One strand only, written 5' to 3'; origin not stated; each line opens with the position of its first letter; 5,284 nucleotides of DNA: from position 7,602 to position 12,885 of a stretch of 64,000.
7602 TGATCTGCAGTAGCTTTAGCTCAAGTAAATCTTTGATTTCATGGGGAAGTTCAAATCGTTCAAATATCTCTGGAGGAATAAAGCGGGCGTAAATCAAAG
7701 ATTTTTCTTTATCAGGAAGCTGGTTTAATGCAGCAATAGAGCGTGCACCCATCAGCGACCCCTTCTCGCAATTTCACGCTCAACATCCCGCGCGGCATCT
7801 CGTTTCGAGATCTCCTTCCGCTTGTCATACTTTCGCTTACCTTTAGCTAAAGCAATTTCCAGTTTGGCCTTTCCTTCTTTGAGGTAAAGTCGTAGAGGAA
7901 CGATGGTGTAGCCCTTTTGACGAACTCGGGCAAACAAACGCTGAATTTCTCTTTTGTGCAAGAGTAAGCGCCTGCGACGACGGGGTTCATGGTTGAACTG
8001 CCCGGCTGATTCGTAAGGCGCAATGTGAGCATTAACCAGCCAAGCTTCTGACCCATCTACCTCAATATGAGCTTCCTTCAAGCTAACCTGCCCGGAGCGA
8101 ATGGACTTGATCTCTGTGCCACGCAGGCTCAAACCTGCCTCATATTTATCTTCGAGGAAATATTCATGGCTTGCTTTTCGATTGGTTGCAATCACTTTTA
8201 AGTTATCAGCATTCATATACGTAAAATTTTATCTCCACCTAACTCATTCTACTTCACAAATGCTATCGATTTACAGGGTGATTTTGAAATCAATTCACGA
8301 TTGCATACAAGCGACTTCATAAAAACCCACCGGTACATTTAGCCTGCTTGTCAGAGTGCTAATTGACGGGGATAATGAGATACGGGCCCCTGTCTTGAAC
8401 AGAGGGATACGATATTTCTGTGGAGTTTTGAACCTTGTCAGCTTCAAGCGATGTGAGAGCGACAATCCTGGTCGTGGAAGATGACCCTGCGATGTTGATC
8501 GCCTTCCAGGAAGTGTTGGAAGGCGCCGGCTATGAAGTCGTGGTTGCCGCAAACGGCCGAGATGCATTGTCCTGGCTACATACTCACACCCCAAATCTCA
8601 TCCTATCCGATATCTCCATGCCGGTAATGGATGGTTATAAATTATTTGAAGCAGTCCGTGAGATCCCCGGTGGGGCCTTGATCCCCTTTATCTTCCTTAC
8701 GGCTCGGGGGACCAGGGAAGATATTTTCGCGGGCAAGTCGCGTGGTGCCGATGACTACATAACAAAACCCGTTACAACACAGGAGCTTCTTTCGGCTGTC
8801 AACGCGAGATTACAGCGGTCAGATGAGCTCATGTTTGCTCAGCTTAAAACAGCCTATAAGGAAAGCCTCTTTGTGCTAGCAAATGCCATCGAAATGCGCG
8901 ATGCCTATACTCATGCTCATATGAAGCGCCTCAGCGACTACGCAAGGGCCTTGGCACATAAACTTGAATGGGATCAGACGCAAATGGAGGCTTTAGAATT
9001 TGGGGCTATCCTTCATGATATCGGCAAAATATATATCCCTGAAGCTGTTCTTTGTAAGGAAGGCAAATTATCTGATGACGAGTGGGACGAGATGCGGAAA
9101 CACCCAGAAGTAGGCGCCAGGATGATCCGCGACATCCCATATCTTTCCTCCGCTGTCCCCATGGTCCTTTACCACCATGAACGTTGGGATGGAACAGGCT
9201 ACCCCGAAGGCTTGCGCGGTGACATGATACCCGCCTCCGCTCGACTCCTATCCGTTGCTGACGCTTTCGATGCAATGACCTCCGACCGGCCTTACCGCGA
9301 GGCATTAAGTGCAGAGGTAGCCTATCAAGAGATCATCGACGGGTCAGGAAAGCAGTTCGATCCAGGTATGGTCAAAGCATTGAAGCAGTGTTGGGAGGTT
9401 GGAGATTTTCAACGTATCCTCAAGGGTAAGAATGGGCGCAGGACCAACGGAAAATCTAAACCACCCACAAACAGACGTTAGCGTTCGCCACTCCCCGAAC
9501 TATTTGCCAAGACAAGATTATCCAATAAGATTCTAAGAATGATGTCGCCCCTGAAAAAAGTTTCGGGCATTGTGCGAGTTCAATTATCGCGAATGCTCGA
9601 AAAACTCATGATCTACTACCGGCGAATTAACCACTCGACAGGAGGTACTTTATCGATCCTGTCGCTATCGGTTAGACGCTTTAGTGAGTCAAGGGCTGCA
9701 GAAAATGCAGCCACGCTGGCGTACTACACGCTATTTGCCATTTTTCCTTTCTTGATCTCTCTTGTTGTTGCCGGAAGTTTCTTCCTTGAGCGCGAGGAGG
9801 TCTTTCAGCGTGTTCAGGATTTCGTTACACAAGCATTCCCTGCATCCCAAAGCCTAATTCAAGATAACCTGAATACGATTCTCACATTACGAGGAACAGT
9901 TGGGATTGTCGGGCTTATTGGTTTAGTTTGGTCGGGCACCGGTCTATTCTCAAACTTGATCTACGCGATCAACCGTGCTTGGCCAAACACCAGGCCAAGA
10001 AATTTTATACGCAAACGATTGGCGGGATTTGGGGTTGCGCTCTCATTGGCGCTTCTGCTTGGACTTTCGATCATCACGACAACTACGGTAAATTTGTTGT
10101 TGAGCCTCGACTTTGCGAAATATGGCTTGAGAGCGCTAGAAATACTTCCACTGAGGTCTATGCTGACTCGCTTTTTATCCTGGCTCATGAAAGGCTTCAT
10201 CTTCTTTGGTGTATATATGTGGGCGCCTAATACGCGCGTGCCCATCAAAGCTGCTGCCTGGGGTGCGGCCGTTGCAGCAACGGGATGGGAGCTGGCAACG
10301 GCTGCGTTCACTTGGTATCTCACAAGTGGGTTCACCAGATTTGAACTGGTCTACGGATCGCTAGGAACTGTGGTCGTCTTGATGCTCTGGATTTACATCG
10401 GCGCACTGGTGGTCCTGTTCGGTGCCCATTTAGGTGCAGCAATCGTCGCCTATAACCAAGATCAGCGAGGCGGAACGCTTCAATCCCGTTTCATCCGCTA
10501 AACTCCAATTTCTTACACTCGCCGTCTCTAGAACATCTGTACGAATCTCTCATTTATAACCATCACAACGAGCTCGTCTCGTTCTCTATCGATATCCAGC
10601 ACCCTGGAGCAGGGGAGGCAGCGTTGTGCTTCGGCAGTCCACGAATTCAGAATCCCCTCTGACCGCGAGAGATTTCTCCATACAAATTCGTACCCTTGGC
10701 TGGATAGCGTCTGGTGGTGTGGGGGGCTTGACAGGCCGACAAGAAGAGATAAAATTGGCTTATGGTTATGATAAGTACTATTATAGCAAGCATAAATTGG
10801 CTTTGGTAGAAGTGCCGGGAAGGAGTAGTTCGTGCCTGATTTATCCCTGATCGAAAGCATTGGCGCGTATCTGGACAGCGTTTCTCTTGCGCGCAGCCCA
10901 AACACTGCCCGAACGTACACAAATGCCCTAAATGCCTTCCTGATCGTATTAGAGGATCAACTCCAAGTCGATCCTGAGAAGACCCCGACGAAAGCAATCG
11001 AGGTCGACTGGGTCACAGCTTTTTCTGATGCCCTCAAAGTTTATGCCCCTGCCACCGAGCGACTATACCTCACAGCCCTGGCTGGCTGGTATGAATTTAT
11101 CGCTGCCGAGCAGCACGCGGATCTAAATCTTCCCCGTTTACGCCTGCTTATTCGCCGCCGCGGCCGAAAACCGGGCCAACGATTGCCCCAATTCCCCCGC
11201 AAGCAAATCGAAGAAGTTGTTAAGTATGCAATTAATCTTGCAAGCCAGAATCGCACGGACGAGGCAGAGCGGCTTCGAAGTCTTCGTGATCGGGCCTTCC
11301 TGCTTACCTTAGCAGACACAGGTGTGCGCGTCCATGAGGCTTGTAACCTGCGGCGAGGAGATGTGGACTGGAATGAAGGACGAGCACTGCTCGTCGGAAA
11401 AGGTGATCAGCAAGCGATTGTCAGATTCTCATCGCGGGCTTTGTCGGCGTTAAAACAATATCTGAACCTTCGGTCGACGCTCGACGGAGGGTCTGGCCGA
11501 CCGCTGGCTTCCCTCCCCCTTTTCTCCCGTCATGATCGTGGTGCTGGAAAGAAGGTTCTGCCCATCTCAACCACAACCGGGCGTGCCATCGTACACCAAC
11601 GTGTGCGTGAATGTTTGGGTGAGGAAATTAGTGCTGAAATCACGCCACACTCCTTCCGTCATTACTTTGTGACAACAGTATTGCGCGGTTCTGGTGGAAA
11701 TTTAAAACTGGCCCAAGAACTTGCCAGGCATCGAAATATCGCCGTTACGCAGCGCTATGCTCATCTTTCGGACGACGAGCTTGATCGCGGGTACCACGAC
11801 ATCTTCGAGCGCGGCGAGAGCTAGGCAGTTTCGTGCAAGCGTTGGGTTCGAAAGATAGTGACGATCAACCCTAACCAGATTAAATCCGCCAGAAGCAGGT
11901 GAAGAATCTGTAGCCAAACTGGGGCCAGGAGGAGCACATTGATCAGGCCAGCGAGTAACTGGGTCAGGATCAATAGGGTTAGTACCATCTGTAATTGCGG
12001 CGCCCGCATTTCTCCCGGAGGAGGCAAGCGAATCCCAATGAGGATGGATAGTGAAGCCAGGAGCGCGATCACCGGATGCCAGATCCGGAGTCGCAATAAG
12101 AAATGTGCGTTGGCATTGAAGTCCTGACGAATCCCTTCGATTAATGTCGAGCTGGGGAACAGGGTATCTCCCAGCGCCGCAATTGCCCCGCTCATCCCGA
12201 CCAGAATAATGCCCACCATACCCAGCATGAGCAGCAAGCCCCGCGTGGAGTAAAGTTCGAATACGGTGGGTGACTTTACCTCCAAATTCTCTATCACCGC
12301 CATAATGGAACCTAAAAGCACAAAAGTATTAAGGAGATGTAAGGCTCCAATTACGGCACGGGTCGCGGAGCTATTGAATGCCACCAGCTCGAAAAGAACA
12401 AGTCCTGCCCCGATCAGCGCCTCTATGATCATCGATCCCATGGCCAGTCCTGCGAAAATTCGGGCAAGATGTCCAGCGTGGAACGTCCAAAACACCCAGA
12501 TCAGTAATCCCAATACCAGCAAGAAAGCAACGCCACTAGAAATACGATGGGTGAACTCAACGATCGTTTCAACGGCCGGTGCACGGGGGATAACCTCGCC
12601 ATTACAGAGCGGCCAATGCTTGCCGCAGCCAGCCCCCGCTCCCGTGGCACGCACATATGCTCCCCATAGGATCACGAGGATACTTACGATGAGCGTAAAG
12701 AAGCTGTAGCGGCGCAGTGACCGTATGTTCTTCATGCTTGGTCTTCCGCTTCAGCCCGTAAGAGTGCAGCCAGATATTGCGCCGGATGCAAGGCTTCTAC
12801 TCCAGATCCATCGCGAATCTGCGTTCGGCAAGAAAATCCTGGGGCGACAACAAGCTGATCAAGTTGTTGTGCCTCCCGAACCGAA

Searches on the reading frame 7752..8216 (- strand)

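Call 31: search_protein_families(library=pfam, proteins=[window:7752-8216:-], max_evalue=1e-8)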
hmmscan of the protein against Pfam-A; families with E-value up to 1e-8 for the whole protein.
window:7752-8216:- (154 aa): 1 family
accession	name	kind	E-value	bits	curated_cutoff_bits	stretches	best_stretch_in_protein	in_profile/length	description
PF01668.23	SmpB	-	4.3e-60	202.2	27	1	9-150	1-142/143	SmpB protein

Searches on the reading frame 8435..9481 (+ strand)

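Call 31: search_protein_families(library=pfam, proteins=[window:8435-9481:+], max_evalue=1e-8)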
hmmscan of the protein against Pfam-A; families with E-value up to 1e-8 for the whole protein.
window:8435-9481:+ (348 aa): 3 families
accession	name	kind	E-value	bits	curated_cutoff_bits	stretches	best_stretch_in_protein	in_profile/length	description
PF13487.12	HD_5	-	1.6e-40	139.1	27.2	1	147-310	2-168/170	HD domain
PF00072.30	Response_reg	-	4.1e-28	98.2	30.2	1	11-123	1-111/111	Response regulator receiver domain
PF01966.28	HD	-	2e-22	80.1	22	1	161-281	3-116/116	HD domain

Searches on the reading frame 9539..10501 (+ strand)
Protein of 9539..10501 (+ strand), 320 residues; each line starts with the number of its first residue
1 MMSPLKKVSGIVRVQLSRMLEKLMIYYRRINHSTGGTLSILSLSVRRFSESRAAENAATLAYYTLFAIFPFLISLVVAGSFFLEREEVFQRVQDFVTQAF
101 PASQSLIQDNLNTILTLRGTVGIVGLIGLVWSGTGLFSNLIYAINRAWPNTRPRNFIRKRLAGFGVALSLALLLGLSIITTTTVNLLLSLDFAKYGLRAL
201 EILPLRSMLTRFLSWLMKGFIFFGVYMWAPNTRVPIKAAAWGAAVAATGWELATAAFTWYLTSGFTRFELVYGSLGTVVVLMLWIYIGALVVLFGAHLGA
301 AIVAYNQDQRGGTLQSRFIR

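Call 31: search_protein_families(library=pfam, proteins=[window:9539-10501:+], max_evalue=1e-8)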
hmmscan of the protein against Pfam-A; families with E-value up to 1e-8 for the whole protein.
window:9539-10501:+ (320 aa): 1 family
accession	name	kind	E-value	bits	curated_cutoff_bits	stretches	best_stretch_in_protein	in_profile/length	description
PF03631.20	Virul_fac_BrkB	-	4.5e-53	181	33.7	1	52-302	4-255/259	Virulence factor BrkB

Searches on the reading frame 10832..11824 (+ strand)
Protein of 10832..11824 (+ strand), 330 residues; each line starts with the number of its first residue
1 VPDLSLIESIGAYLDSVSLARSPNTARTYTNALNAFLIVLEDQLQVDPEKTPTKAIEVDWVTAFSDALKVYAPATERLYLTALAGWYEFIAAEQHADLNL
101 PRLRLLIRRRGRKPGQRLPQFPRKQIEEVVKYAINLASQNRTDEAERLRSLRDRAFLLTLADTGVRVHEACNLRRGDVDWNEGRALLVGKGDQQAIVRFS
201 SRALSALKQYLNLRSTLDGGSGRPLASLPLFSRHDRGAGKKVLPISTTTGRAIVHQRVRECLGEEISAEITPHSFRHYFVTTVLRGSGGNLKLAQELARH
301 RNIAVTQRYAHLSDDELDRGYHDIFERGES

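Call 31: search_protein_families(library=pfam, proteins=[window:10832-11824:+], max_evalue=1e-8)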
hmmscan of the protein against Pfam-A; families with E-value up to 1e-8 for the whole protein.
window:10832-11824:+ (330 aa): 1 family
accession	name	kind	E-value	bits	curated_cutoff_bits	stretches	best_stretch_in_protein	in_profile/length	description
PF00589.27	Phage_integrase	-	4e-25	89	27.1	1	148-314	19-170/172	Phage integrase family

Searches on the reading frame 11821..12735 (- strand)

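Call 32: search_protein_families(library=pfam, proteins=[window:11821-12735:-], max_evalue=1e-8)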
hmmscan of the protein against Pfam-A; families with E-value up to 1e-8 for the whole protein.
window:11821-12735:- (304 aa): 1 family
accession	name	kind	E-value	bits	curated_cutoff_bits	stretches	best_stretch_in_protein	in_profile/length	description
PF02628.20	COX15-CtaA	-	5.7e-34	118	29.9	1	9-288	2-319/322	Cytochrome oxidase assembly protein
